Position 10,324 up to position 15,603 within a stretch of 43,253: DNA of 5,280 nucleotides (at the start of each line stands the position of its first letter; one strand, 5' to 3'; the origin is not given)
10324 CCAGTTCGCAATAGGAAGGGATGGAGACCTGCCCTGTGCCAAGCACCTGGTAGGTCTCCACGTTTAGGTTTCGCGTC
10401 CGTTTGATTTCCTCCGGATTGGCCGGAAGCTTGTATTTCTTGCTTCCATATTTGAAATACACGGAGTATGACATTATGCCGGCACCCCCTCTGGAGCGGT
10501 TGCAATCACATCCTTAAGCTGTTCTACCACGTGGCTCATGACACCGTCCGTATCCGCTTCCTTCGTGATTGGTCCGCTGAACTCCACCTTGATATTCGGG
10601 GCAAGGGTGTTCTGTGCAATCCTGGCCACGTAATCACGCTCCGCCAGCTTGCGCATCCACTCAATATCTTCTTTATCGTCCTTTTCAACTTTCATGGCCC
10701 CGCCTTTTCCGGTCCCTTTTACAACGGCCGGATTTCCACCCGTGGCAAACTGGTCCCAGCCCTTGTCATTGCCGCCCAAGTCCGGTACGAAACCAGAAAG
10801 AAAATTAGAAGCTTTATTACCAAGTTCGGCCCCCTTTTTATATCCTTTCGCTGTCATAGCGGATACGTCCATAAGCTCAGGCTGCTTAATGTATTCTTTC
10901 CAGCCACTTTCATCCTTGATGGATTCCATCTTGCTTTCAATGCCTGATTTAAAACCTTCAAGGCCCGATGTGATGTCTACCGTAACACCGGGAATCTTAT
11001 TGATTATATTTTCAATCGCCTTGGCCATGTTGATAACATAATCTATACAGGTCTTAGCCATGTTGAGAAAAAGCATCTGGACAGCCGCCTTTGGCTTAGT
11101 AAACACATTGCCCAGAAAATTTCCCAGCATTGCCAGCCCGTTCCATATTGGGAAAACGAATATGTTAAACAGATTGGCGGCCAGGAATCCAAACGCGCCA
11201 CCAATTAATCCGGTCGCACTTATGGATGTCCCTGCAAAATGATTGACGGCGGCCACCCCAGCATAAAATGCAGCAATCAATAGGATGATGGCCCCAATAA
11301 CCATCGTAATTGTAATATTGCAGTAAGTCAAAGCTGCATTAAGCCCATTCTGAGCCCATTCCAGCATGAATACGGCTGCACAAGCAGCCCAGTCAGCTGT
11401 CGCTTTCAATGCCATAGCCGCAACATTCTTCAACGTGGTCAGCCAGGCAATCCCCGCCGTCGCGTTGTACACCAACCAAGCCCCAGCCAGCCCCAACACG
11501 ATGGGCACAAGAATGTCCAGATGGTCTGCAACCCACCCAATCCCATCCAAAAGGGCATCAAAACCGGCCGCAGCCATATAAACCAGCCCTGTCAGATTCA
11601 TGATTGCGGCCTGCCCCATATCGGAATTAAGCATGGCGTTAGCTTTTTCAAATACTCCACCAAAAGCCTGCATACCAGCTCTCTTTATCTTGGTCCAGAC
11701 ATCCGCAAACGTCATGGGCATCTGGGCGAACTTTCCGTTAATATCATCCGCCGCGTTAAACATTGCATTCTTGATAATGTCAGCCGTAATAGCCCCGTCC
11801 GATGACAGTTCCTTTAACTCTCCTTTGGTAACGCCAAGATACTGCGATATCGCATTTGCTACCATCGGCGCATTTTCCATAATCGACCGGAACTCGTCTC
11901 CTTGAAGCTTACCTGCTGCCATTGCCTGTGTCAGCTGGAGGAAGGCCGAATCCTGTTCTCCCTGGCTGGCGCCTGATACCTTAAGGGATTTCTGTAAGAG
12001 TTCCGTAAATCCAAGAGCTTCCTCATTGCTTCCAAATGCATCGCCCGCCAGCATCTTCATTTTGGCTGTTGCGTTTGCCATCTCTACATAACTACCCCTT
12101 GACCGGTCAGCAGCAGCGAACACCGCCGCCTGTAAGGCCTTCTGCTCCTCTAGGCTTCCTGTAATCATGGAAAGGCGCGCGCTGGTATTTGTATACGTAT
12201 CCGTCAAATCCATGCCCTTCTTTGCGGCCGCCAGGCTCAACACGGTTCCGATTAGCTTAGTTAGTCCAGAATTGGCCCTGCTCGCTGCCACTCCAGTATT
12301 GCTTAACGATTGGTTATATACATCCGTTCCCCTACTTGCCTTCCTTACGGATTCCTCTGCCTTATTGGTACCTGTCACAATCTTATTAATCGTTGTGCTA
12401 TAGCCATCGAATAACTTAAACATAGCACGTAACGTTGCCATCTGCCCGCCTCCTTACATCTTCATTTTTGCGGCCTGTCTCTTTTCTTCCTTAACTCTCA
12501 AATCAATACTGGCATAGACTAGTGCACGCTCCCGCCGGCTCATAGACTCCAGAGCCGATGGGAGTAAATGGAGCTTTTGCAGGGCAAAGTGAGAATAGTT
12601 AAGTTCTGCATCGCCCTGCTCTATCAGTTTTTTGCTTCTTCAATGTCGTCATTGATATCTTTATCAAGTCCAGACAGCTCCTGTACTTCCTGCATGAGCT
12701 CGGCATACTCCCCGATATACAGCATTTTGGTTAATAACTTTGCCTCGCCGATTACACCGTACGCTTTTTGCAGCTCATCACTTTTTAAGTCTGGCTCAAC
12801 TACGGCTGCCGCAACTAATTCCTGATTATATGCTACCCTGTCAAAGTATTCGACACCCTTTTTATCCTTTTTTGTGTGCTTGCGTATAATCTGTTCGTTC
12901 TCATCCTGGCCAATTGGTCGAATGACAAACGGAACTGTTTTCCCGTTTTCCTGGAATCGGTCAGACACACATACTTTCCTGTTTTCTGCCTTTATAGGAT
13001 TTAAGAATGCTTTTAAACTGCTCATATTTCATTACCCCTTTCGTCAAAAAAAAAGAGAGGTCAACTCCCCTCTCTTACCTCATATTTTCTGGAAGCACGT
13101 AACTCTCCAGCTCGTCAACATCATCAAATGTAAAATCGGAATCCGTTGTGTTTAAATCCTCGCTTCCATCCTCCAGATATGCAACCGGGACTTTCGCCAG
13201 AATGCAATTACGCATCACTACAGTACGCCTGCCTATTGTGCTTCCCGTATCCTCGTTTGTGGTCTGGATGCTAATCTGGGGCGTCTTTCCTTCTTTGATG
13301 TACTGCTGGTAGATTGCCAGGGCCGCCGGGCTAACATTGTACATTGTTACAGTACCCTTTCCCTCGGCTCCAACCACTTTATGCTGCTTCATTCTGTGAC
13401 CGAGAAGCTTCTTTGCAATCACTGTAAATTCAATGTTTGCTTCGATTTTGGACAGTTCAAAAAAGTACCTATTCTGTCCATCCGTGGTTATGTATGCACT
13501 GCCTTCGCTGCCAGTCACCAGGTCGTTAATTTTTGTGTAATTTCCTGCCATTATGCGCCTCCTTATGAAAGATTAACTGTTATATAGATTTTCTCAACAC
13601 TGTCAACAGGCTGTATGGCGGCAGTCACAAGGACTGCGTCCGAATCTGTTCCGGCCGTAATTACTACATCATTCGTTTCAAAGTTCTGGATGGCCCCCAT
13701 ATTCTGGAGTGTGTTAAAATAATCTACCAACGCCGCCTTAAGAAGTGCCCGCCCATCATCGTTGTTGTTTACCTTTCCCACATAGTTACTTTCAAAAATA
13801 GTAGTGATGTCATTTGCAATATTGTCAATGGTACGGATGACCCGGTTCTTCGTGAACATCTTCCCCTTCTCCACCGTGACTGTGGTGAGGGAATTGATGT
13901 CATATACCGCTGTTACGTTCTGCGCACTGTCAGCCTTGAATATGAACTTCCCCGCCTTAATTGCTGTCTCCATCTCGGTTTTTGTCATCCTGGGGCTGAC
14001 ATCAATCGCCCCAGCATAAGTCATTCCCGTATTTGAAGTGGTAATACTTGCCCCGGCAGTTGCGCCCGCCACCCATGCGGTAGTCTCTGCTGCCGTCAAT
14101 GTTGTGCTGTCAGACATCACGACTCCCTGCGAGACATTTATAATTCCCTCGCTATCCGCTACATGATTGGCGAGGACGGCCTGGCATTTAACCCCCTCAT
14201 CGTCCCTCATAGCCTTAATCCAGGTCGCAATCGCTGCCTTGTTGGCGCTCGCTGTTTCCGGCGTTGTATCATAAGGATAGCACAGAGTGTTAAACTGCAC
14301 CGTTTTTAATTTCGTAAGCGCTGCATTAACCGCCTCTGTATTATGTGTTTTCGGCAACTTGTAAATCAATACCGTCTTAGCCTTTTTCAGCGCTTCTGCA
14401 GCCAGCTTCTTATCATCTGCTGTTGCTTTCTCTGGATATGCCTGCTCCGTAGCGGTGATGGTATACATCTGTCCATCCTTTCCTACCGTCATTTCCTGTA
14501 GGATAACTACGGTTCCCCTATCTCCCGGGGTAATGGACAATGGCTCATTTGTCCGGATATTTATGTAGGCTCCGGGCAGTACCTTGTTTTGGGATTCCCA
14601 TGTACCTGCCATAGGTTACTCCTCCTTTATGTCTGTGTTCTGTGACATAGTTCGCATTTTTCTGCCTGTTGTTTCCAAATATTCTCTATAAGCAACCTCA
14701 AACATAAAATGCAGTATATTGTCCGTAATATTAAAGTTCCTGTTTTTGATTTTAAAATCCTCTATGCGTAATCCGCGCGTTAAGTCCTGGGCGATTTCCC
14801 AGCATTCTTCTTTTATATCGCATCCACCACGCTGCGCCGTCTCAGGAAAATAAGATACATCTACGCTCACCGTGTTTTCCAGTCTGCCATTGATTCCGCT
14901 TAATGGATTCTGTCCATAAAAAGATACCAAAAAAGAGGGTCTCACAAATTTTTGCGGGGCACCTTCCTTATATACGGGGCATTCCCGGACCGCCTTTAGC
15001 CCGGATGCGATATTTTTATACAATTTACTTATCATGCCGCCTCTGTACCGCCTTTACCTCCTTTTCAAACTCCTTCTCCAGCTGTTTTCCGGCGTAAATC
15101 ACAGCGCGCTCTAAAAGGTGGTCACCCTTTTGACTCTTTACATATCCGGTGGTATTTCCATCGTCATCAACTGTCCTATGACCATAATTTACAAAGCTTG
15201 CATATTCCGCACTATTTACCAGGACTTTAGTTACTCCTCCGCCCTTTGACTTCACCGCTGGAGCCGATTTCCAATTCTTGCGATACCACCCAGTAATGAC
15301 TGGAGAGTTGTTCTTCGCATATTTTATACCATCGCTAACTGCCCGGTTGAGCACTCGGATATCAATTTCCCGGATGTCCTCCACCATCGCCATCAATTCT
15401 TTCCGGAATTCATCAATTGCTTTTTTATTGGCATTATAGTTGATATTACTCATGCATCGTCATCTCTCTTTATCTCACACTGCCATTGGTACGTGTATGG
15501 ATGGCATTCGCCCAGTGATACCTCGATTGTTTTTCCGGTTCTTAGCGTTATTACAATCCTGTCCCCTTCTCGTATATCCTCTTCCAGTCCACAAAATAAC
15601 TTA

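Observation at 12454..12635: Programmed -1 ribosomal frameshift at A_AAA_AAC at the end of the tail assembly chaperone gene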

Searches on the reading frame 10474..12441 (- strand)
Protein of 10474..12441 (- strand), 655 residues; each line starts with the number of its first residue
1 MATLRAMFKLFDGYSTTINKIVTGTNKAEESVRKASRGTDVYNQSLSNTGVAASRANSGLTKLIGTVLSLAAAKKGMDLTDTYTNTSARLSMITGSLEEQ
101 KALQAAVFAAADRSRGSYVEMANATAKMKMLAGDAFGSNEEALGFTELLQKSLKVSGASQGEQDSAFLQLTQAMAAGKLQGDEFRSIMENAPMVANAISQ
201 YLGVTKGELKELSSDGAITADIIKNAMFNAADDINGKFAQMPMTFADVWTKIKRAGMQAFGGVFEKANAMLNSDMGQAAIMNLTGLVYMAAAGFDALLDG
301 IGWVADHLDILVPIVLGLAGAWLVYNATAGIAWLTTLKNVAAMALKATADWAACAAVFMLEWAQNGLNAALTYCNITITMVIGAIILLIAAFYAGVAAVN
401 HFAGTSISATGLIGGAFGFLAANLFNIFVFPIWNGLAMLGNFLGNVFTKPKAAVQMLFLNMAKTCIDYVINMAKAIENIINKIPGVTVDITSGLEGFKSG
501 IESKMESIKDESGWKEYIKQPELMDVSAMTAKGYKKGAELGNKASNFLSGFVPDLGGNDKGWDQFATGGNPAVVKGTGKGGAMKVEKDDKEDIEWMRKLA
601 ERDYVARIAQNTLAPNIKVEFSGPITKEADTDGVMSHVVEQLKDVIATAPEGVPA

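Call 4: search_protein_families(library=pfam, proteins=[window:10474-12441:-], max_evalue=0.1)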
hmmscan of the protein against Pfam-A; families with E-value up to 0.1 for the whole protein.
window:10474-12441:- (655 aa): 1 family
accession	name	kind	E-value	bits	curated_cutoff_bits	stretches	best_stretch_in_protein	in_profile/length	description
PF20155.4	TMP_3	-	1.2e-49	169.1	41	1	75-261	2-188/192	Tape measure protein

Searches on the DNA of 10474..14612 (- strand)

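Call 9: search_dna_similar(query=window:10474-14612:-, collection=phages, mode=near, max_rows=15)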
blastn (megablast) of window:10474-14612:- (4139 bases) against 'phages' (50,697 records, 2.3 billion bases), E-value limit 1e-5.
No match.

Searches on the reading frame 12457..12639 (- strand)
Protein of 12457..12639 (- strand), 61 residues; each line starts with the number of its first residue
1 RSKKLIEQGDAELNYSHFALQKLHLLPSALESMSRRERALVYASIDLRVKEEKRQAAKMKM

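Call 5: search_protein_families(library=phrogs, proteins=[window:12457-12633:-], max_evalue=1)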
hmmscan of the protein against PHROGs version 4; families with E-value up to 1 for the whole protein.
seq(59 aa): 4 families
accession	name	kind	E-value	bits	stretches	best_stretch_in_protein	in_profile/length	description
phrog_10943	-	unknown function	5.4e-08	33.8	1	24-58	1-35/36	-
phrog_20560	-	unknown function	0.0001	23.4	1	13-58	2-50/51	-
phrog_5646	-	unknown function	0.00032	21.5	1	35-55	7-27/39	-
phrog_33439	-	unknown function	0.0005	21.4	1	1-53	47-97/102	-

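Call 6: search_protein_families(library=ncbifam, proteins=[window:12457-12633:-], max_evalue=1)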
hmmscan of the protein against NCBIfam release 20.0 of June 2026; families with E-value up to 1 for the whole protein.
seq(59 aa): 1 family
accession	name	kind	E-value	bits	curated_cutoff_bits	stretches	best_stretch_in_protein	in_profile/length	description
TIGR04378.1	myo_inos_iolB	equivalog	0.046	13.2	205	1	4-55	3-54/247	5-deoxy-glucuronate isomerase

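Call 7: search_protein_families(library=pfam, proteins=[window:12457-12633:-], max_evalue=10)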
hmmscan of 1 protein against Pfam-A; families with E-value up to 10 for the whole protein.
seq(59 aa): 0 families

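Call 65: search_protein_representatives(protein=window:12457-12639:-)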
Query: 61 residues. Proteins with E-value up to 0.001 (for the whole library): 51; up to 1e-10: 0; up to 1e-30: 0. The best 51 are listed.
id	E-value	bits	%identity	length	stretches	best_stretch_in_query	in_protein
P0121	1.3e-09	53.6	57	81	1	10-60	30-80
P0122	2.9e-09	52.5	46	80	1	1-57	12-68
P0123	3.2e-09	52.4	50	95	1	3-52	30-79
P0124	1.4e-08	50.4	56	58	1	2-51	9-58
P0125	1.5e-08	50.3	55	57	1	7-58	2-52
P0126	2.0e-08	49.9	47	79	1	3-57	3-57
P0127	2.3e-08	49.7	51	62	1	8-60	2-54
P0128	2.9e-08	49.4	47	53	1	8-58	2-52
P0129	3.8e-08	49.1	47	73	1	7-59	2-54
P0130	2.9e-07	46.3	51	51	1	13-57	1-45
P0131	4.1e-07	45.9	67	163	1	12-54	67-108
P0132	4.2e-07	45.8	56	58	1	16-60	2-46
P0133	6.0e-07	45.3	49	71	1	9-57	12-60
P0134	7.7e-07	45.0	45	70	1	2-56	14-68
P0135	1.7e-06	44.0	44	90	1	4-58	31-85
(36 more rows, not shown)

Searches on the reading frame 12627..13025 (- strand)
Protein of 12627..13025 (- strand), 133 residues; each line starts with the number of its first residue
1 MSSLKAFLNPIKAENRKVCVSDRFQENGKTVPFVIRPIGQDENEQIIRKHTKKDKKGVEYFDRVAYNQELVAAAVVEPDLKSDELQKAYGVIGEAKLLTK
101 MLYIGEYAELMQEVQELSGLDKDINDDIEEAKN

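Call 31: find_related_loci(query=window:12660-13025:-, collection=viral_contigs, flank=1500)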
Query window:12660-13025:- (122 aa) in viral_contigs; peptide patterns used: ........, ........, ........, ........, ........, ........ (x = any residue, [..] = any of these).
36 stretches matched a pattern; 22 encode a relative of the query (tblastn E <= 1e-3); 22 distinct loci.
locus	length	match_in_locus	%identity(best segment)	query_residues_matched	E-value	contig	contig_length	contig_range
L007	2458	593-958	100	1-122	2e-81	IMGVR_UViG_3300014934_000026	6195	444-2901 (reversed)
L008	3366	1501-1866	100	1-122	1e-80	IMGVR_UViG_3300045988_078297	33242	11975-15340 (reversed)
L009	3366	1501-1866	100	1-122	1e-80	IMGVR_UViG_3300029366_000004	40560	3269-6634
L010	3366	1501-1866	98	1-122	3e-79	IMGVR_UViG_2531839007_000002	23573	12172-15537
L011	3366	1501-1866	98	1-122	3e-79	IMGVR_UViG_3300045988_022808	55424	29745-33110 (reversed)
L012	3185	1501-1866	93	1-122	6e-75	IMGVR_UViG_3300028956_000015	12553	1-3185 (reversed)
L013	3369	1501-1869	83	1-122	4e-60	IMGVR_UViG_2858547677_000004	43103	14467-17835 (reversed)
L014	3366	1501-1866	70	1-122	1e-55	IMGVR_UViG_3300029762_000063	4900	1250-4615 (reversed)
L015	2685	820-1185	70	1-122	1e-55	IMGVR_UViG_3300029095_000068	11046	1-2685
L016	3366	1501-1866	70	1-122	2e-55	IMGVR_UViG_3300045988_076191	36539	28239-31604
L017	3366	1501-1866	70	1-122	3e-55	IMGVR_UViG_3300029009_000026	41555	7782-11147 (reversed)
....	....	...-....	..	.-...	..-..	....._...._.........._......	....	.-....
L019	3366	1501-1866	70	1-122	3e-55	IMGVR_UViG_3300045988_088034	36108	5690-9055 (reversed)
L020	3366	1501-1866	67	1-122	4e-54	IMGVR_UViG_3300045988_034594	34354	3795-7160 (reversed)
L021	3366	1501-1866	71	1-122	3e-50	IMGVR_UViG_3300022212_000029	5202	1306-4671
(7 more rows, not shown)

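Call 32: find_related_loci(query=window:12660-13025:-, collection=genome_contigs, flank=1500)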
Query window:12660-13025:- (122 aa) in genome_contigs; peptide patterns used: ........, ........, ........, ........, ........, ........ (x = any residue, [..] = any of these).
169 stretches matched a pattern; 4 encode a relative of the query (tblastn E <= 1e-3); 4 distinct loci.
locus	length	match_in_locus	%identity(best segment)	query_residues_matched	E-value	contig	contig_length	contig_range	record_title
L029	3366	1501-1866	68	1-122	2e-55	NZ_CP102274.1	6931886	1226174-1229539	Hungatella hathewayi strain DSM 13479 chromosome, complete genome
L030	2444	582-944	60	1-121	5e-48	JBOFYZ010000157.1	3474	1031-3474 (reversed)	MAG: Lachnospiraceae bacterium isolate WFFMC_MAG_487 k139_50855_flag=0_multi=9.7562_len=3474, whole genome shotgun seque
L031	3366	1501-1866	59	1-121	1e-45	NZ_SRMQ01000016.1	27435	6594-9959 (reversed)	Caproiciproducens galactitolivorans strain BS-1 CAGA_contig000016, whole genome shotgun sequence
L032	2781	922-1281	63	3-121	3e-40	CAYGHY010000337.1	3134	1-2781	MAG TPA_asm: uncultured Oscillospiraceae bacterium isolate ERP113451_co2_28 genome assembly, contig: NODE_29717_length_3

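Call 68: search_solved_structures(query=window:12627-13025:-, max_evalue=0.001, show_alignments=1)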
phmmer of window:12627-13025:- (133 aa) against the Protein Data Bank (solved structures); distinct sequences matched with E-value up to 0.001: 1.
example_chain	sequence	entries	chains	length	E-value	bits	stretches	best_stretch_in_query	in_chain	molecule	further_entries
3klu_A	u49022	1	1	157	2.9e-10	43.8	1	10-133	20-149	Uncharacterized protein yqbN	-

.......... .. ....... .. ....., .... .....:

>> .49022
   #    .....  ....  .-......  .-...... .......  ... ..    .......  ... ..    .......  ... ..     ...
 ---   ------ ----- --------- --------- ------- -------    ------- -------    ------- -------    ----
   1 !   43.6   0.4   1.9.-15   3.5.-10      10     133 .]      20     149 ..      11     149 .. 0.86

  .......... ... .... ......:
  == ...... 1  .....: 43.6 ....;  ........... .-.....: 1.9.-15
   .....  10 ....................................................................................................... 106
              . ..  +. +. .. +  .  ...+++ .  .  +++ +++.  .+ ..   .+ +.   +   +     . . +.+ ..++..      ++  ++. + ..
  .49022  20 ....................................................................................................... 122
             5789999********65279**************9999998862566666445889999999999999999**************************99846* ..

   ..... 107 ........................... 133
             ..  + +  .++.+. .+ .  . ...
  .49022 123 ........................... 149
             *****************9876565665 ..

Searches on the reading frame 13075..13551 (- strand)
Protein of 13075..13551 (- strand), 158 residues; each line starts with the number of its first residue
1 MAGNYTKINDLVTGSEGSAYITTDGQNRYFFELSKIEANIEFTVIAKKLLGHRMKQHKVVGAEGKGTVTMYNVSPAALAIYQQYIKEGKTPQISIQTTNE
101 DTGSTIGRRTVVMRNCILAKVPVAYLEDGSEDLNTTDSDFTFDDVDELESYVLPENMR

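Call 4: search_protein_families(library=pfam, proteins=[window:13075-13551:-], max_evalue=0.1)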
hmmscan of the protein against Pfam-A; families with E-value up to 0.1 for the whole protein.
window:13075-13551:- (158 aa): 1 family
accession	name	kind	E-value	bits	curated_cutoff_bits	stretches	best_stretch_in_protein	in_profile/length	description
PF09393.16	DUF2001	-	9.6e-33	113.5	27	1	6-148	3-138/139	Phage tail tube protein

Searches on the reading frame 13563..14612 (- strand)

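Call 4: search_protein_families(library=pfam, proteins=[window:13563-14612:-], max_evalue=0.1)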
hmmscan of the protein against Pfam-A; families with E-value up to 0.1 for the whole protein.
window:13563-14612:- (349 aa): 3 families
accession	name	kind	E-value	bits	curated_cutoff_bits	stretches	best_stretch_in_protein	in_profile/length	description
PF04984.19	Phage_sheath_1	-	3.1e-31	108.9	31.4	1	93-241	6-168/168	Phage tail sheath protein subtilisin-like domain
PF17482.7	Phage_sheath_1C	-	2e-30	105.4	26.9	1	248-348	1-103/104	Phage tail sheath C-terminal domain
PF22671.1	Gp18_domIII_N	-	6.3e-07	30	27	1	32-86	1-58/58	Tail sheath protein Gp18 domain III N-terminal region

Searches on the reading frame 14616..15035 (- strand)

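Call 60: search_protein_families(library=pfam, proteins=[window:14616-15035:-], max_evalue=0.001)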
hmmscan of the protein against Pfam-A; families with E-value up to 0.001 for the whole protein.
window:14616-15035:- (139 aa): 1 family
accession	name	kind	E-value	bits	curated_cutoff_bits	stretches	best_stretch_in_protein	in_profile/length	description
PF20765.3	Phage_tail_terminator_8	-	2e-20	73.8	24.2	1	5-122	2-120/124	Phage tail terminator protein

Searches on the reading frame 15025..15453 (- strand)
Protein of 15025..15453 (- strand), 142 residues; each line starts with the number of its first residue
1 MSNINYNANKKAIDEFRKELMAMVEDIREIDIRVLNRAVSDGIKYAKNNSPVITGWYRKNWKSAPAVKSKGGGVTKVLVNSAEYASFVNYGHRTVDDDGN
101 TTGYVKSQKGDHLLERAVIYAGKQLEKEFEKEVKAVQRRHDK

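Call 60: search_protein_families(library=pfam, proteins=[window:15025-15453:-], max_evalue=0.001)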
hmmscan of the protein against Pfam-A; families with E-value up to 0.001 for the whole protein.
window:15025-15453:- (142 aa): 1 family
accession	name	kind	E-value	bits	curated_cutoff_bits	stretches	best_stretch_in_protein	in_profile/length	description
PF04883.17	HK97-gp10_like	-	1.1e-11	46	21.4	1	14-91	1-78/78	Bacteriophage HK97-gp10, putative tail-component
